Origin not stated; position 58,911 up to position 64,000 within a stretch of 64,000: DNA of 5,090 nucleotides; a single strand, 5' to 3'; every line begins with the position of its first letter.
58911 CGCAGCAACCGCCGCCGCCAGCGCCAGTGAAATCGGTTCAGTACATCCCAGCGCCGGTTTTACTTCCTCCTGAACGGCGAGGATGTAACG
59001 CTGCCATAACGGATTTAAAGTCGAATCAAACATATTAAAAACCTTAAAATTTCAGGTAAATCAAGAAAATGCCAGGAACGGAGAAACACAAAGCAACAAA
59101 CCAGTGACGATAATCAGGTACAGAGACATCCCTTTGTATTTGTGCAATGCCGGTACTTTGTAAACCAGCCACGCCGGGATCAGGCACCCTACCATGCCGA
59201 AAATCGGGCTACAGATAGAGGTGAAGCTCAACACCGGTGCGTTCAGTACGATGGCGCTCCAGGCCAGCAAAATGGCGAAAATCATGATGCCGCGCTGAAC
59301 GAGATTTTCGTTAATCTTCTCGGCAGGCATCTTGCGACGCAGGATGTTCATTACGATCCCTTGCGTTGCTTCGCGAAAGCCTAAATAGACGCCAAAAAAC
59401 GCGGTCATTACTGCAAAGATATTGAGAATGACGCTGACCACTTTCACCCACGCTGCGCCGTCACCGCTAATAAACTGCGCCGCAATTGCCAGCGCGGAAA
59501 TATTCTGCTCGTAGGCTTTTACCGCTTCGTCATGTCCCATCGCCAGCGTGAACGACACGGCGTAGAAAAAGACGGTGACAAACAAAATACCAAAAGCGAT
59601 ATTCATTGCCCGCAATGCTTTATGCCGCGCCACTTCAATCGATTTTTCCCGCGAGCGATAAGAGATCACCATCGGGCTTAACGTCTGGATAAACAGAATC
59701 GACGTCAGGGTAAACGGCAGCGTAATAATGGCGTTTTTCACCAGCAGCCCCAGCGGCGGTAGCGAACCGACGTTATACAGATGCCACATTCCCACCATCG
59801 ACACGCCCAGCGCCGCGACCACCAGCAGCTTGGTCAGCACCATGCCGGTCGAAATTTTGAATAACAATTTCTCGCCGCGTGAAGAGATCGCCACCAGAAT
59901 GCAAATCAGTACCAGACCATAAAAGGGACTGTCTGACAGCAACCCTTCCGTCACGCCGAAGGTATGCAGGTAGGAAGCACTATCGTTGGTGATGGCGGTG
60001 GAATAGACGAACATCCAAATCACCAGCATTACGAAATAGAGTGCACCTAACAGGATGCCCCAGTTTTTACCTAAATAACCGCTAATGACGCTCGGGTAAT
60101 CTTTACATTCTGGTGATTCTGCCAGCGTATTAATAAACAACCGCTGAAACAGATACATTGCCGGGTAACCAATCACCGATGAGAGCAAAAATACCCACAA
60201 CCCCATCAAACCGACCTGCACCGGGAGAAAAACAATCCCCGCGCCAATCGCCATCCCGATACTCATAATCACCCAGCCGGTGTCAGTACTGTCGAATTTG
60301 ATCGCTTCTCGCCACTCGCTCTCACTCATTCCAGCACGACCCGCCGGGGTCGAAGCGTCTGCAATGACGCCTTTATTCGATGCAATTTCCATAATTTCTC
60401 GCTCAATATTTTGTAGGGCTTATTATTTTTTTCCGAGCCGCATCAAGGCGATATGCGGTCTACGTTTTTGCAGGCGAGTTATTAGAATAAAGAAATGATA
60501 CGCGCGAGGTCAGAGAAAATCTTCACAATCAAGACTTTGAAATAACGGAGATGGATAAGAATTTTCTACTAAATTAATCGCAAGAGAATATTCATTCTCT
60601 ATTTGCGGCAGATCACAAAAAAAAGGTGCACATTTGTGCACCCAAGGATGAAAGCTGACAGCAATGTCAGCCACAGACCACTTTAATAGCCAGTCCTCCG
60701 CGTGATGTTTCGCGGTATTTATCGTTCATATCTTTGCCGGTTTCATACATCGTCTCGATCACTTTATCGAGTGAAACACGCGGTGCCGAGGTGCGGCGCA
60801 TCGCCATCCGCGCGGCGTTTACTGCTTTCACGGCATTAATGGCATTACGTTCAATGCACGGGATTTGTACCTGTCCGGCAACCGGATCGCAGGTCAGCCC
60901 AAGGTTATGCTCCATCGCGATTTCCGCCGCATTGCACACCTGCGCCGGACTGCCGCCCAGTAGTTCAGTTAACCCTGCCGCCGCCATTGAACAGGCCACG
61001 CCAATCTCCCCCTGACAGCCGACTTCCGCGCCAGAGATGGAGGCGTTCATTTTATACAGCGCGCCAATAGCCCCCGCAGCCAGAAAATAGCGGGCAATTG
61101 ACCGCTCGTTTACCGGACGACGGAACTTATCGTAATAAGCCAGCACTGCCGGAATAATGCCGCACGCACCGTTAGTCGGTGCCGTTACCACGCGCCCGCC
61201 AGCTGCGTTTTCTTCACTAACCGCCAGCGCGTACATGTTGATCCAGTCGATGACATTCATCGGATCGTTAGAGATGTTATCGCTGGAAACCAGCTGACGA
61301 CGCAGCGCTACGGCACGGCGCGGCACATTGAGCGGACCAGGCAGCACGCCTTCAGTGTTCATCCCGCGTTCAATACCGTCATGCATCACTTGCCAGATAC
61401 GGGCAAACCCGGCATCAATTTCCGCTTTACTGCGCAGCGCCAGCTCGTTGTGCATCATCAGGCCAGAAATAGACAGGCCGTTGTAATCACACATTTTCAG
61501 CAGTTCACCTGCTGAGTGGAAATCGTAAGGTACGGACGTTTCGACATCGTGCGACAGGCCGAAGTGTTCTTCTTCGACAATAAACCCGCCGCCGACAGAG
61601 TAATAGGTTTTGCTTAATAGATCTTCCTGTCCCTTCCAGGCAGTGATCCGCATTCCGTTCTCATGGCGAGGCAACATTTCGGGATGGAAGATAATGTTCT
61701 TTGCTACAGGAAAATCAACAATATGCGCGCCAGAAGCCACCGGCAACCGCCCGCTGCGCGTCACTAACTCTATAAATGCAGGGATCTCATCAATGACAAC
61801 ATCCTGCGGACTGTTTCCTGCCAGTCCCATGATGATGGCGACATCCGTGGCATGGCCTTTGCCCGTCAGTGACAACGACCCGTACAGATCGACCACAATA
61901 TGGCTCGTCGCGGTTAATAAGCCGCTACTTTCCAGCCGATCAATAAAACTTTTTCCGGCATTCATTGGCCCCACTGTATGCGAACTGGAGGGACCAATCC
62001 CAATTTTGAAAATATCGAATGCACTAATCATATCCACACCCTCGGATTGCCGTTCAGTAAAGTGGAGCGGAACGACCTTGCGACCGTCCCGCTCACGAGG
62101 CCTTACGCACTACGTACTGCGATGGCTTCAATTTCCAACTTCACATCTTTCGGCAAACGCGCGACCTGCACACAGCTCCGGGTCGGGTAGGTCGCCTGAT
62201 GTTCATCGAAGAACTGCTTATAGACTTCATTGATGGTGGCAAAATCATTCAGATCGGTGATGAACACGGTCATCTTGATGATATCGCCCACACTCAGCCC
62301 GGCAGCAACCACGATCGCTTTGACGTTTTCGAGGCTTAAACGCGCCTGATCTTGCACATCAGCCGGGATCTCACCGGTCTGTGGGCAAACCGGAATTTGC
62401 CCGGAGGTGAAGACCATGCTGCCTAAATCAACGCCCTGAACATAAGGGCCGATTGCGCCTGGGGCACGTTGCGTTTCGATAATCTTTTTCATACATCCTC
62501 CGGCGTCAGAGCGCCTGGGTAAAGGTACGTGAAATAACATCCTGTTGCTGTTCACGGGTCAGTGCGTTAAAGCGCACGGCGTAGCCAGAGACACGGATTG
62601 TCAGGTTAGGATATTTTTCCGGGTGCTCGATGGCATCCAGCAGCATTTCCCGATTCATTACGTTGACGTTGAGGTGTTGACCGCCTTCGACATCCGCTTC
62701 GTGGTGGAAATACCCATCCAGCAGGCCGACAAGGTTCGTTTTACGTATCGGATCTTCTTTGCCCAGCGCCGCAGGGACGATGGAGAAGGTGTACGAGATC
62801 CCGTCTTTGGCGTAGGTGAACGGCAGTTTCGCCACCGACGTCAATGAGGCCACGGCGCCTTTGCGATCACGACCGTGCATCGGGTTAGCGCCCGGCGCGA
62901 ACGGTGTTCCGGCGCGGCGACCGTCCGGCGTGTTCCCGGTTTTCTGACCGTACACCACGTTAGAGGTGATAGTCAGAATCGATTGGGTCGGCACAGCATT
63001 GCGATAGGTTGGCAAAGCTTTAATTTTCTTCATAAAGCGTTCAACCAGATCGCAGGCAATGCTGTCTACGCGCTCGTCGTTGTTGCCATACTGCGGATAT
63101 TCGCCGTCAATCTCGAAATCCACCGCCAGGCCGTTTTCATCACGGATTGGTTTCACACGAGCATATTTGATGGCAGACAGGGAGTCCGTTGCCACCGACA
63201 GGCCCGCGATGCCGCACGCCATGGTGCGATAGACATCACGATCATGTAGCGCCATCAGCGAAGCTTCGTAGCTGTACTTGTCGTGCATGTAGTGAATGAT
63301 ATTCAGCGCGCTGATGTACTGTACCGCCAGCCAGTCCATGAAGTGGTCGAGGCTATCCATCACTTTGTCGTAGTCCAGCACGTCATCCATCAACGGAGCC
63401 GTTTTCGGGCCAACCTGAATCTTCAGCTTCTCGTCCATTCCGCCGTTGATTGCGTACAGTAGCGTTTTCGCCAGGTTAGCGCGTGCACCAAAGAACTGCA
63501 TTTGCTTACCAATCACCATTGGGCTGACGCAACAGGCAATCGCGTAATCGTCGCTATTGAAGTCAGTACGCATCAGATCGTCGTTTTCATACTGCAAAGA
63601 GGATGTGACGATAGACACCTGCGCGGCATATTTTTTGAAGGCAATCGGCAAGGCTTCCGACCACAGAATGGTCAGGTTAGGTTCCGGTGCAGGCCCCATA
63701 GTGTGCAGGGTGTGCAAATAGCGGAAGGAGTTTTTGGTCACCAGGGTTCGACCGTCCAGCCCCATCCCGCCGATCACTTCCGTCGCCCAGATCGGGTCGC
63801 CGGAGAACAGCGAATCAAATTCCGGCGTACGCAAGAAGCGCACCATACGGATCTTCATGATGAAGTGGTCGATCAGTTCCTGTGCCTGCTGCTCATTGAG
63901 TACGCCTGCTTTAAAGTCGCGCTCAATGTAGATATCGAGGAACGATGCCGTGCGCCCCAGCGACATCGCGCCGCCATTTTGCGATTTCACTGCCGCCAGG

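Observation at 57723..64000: Contiguous anaerobic Cys/Ser/Thr catabolism genes on the minus strand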

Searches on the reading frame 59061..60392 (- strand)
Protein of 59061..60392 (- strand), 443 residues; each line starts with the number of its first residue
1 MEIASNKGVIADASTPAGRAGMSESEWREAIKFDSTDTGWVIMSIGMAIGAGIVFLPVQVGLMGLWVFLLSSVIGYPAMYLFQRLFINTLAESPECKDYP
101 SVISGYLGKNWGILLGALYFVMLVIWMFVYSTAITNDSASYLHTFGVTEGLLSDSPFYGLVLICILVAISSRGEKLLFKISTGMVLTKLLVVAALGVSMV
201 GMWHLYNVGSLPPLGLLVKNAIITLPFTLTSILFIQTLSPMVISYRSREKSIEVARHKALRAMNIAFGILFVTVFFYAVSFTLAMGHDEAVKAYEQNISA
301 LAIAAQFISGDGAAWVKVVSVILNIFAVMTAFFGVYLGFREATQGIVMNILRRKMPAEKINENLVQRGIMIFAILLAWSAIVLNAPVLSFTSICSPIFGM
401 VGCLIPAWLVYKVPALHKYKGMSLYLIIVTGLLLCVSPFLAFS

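Call 23: find_related_loci(query=window:59061-60392:-, collection=genome_contigs, flank=4000)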
Query window:59061-60392:- (443 aa) in genome_contigs; peptide patterns used: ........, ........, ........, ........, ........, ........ (x = any residue, [..] = any of these).
239 stretches matched a pattern; 216 encode a relative of the query (tblastn E <= 1e-3); the best 80 are kept; 80 distinct loci.
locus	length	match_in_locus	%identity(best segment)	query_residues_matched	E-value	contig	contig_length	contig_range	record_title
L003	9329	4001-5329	100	1-443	0e+0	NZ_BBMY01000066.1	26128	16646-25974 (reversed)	Escherichia albertii NBRC 107761 = DSM 17582 strain NBRC 107761, whole genome shotgun sequence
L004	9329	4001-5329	100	1-443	0e+0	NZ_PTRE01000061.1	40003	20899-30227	Escherichia sp. MOD1-EC7003 MOD1-EC7003_61_length_40003_cov_115, whole genome shotgun sequence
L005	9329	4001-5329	99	1-443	0e+0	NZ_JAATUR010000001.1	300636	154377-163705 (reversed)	Escherichia coli strain SCPM-O-B-8794 1length=300636, whole genome shotgun sequence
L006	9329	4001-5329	99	1-443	0e+0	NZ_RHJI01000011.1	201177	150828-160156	Escherichia sp. E1V33 1V33_11_consensus, whole genome shotgun sequence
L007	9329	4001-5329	96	1-443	0e+0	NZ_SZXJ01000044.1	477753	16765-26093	Citrobacter sp. wls619 contig2, whole genome shotgun sequence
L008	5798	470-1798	96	1-443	0e+0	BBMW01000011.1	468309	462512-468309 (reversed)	Citrobacter werkmanii NBRC 105721 DNA, contig: CIWKM11, whole genome shotgun sequence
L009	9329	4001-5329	96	1-443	0e+0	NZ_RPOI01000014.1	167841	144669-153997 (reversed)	Citrobacter youngae strain CCUG 30791 citrobacter_youngae_CCUG30791T_0000014, whole genome shotgun sequence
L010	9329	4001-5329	96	1-443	0e+0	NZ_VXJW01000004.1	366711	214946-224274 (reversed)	Salmonella enterica subsp. arizonae strain CCUG 6322T contig_0000004, whole genome shotgun sequence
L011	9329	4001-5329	95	1-443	0e+0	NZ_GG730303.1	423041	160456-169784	Citrobacter youngae ATCC 29220 Scfld4, whole genome shotgun sequence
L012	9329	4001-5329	95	1-443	0e+0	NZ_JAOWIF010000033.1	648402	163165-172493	Citrobacter sp. Cu233 225, whole genome shotgun sequence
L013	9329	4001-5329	95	1-443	0e+0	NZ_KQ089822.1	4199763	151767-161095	Citrobacter sp. MGH106 aetzL-supercont1.1, whole genome shotgun sequence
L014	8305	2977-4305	95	1-443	0e+0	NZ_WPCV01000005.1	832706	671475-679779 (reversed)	Citrobacter sp. On2M On2M_5, whole genome shotgun sequence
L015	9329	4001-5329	96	1-443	0e+0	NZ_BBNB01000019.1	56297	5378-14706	Citrobacter sedlakii NBRC 105722, whole genome shotgun sequence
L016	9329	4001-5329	95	1-443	0e+0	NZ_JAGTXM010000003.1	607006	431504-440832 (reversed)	Citrobacter amalonaticus strain ku-bf3 scaffold_2, whole genome shotgun sequence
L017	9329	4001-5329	95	1-443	0e+0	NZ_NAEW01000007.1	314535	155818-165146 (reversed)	Citrobacter braakii strain ATCC 51113 CbraakiiATCC_L001_NODE_7_length_314535__29.653, whole genome shotgun sequence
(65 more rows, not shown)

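Call 48: search_protein_families(library=ncbifam, proteins=[window:59061-60392:-], max_evalue=1e-10)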
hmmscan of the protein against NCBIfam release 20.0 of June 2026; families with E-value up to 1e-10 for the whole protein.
window:59061-60392:- (443 aa): 2 families
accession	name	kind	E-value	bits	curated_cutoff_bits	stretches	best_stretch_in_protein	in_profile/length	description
TIGR00814.1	stp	subfamily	2.5e-151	504.3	525.8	1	33-433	1-397/397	serine/threonine transporter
NF010152.0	PRK13629.1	equivalog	6.9e-28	97.9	645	1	32-434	16-434/443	threonine/serine transporter TdcC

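Call 52: search_protein_families(library=pfam, proteins=[window:59061-60392:-], max_evalue=0.00001)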
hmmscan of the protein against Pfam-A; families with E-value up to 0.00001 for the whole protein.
window:59061-60392:- (443 aa): 0 families

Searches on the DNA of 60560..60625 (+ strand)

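Call 36: search_dna_similar(query=window:60560-60625:+, collection=ecoli_genomes, mode=distant, max_rows=30, rows=spread)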
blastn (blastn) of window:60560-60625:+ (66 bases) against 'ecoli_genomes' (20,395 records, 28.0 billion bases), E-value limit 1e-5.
Records with a match: 5395; places in all: 5396; records where one place covers at least 80% of the query: 5395.
Genomes with a match: 5395 of 5426; with a place that covers at least 80% of the query: 5395. Places per genome that has any: lowest 1, median 1, highest 2. On chromosomes: 5395 places; on plasmids: 1.
Best place of each record, by identity: >=99% 2414; 95-99% 2178; 80-90% 803.
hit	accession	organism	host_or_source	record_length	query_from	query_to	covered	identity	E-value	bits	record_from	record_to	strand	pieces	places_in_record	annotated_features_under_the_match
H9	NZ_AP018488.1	Escherichia coli O157:H7 strain PV15-279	Homo sapiens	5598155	1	66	100%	100.0%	6e-25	120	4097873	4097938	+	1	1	none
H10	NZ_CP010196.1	Escherichia coli strain M9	mouse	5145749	1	66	100%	100.0%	6e-25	120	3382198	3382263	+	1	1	none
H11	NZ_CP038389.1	Escherichia coli O55:H7 strain DEC5B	Homo sapiens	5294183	1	66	100%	100.0%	6e-25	120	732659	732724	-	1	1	none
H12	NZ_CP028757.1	Escherichia coli strain A17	Otter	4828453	1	66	100%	100.0%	6e-25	120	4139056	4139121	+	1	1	none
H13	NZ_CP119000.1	Escherichia coli strain CE0026f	Bos taurus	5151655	1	66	100%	100.0%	6e-25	120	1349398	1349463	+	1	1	none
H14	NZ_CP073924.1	Escherichia coli strain MB165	Poultry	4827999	1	66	100%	100.0%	6e-25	120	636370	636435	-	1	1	none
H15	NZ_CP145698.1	Escherichia coli strain S1-KEN-03-A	Homo sapiens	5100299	1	66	100%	100.0%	6e-25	120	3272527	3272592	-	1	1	none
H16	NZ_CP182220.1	Escherichia coli strain CD45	rabbit farm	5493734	1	66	100%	100.0%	6e-25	120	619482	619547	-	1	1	none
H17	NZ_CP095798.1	Escherichia coli strain CT282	avian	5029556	1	66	100%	100.0%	6e-25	120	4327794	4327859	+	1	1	none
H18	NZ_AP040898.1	Escherichia coli strain c1-17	Homo sapiens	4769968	1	66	100%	100.0%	6e-25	120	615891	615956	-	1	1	none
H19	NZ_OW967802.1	Escherichia coli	Homo sapiens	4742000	1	66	100%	100.0%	6e-25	120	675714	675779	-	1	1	none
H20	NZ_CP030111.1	Escherichia coli strain MCJCHV-1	Homo sapiens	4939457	1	66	100%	98.5%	2e-23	115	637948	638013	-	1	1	none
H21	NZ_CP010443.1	Escherichia coli K-12 strain K-12 MG1655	not applicable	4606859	1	66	100%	98.5%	2e-23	115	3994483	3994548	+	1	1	none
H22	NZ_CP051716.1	Escherichia coli strain SCU-118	Homo sapiens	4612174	1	66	100%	98.5%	2e-23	115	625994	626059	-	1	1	none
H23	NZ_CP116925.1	Escherichia coli strain MLI104K2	Homo sapiens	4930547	1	66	100%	98.5%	2e-23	115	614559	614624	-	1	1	none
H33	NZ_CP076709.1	Escherichia coli O158:H23 strain CFIAFB20140388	missing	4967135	1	66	100%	97.0%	3e-22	111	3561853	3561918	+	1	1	none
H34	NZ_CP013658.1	Escherichia coli strain uk_P46212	Homo sapiens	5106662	1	65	98%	83.3%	1e-7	64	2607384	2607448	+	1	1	none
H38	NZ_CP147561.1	Escherichia coli strain GN04133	Homo sapiens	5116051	1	65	98%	80.0%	2e-6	60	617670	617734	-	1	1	none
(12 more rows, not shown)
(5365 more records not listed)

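Call 38: get_annotated_region(hit=H34, flank=300)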
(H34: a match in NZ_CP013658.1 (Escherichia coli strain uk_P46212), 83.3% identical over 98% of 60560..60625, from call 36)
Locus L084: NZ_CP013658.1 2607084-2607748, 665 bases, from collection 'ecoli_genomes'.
description: Escherichia coli strain uk_P46212 chromosome, complete genome
organism: Escherichia coli strain uk_P46212 (NCBI taxid 562)
replicon: chromosome; assembly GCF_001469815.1
host: Homo sapiens; source: urine; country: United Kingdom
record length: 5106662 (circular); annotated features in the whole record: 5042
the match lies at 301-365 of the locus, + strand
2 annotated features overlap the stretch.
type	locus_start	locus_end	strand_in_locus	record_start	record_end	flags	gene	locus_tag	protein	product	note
CDS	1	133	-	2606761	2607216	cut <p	-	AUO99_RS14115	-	hypothetical protein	incomplete; partial in the middle of a contig; missing C-terminus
CDS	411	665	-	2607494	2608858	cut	tdcG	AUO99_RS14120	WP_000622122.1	L-serine ammonia-lyase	-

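Call 39: get_annotated_region(hit=H38, flank=300)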
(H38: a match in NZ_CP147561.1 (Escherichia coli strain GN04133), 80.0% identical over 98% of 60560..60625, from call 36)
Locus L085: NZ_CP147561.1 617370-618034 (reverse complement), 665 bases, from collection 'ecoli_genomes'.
description: Escherichia coli strain GN04133 chromosome, complete genome
organism: Escherichia coli strain GN04133 (NCBI taxid 562)
replicon: chromosome; assembly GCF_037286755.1
host: Homo sapiens; source: bloodstream; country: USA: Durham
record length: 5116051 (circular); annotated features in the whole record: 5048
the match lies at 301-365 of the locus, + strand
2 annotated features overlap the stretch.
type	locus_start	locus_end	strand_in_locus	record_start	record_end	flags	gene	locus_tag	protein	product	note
CDS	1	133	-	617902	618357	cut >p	-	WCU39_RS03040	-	hypothetical protein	incomplete; partial in the middle of a contig; missing C-terminus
CDS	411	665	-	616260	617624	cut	tdcG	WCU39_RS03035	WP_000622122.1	L-serine ammonia-lyase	-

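Call 40: get_annotated_region(hit=H33, flank=300)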
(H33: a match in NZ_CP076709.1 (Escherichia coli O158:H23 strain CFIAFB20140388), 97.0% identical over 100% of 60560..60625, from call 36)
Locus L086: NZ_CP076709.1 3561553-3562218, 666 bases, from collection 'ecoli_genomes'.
description: Escherichia coli O158:H23 strain CFIAFB20140388 chromosome, complete genome
organism: Escherichia coli O158:H23 strain CFIAFB20140388 (NCBI taxid 2848144)
replicon: chromosome; assembly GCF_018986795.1
host: -; source: missing; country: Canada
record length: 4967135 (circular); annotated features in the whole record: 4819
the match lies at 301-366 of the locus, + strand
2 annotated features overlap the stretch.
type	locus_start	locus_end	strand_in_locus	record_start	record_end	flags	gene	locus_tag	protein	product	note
CDS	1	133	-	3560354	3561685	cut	cyuP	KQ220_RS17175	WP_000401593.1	amino acid permease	-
CDS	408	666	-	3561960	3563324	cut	tdcG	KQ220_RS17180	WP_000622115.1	L-serine ammonia-lyase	-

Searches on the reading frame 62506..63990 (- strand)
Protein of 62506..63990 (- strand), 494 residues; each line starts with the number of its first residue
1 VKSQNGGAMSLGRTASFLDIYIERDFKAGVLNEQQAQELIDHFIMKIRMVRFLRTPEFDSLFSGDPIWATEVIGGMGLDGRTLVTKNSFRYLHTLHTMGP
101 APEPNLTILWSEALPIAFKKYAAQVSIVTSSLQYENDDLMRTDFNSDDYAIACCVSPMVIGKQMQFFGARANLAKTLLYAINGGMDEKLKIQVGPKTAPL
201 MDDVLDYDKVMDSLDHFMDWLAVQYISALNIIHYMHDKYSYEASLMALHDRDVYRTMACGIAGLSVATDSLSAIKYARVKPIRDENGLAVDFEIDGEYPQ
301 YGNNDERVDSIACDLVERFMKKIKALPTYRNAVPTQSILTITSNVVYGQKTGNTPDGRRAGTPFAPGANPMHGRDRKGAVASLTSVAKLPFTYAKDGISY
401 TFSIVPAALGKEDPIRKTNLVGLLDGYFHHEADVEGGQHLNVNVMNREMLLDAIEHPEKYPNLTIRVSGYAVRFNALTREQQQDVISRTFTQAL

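Call 48: search_protein_families(library=ncbifam, proteins=[window:62506-63990:-], max_evalue=1e-10)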
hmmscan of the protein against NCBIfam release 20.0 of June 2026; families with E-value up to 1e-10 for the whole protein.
window:62506-63990:- (494 aa): 12 families
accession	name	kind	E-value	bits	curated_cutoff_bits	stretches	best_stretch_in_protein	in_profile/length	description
TIGR01255.1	pyr_form_ly_1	equivalog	4.7e-272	904.8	994.2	1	2-494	252-744/744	formate C-acetyltransferase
TIGR01774.1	PFL2-3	subfamily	6.6e-62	209.8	678.2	2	298-490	597-783/786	formate C-acetyltransferase/glycerol dehydratase family glycyl radical enzyme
NF007437.0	PRK09983.1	equivalog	3.5e-38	131.2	1109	1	296-491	574-763/765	formate C-acetyltransferase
NF043068.1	glycl_HYPD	equivalog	2e-36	125.4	1100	1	8-489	274-780/784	trans-4-hydroxy-L-proline dehydratase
TIGR04394.1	choline_CutC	equivalog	3.2e-34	118.6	1050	1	298-492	601-787/789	choline trimethylamine-lyase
NF038360.1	rad_fix_GrcA3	exception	7.7e-34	115.6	158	1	418-494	7-78/78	autonomous glycyl radical cofactor GrcA3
TIGR04365.1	spare_glycyl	equivalog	4.6e-33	114.2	170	1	431-494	63-126/126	autonomous glycyl radical cofactor GrcA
NF048009.1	SfplDhtHpfGKleb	equivalog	1.3e-32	112.9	1000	1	300-489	634-820/824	(2S)-3-sulfopropanediol dehydratase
NF048011.1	SfplDhtHpsGDes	equivalog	3e-31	108.5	1000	1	298-490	631-818/821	(2S)-3-sulfopropanediol dehydratase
NF033718.1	indole_decarb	equivalog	2.2e-28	99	1100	1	298-489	680-864/868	indoleacetate decarboxylase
NF008341.1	PRK11127.1-1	equivalog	4.1e-27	94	145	1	432-492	18-78/80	autonomous glycyl radical cofactor GrcA2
NF033715.1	glycyl_HPDL_Lrg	equivalog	3.4e-24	84.7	1150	1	298-489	713-897/901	4-hydroxyphenylacetate decarboxylase large subunit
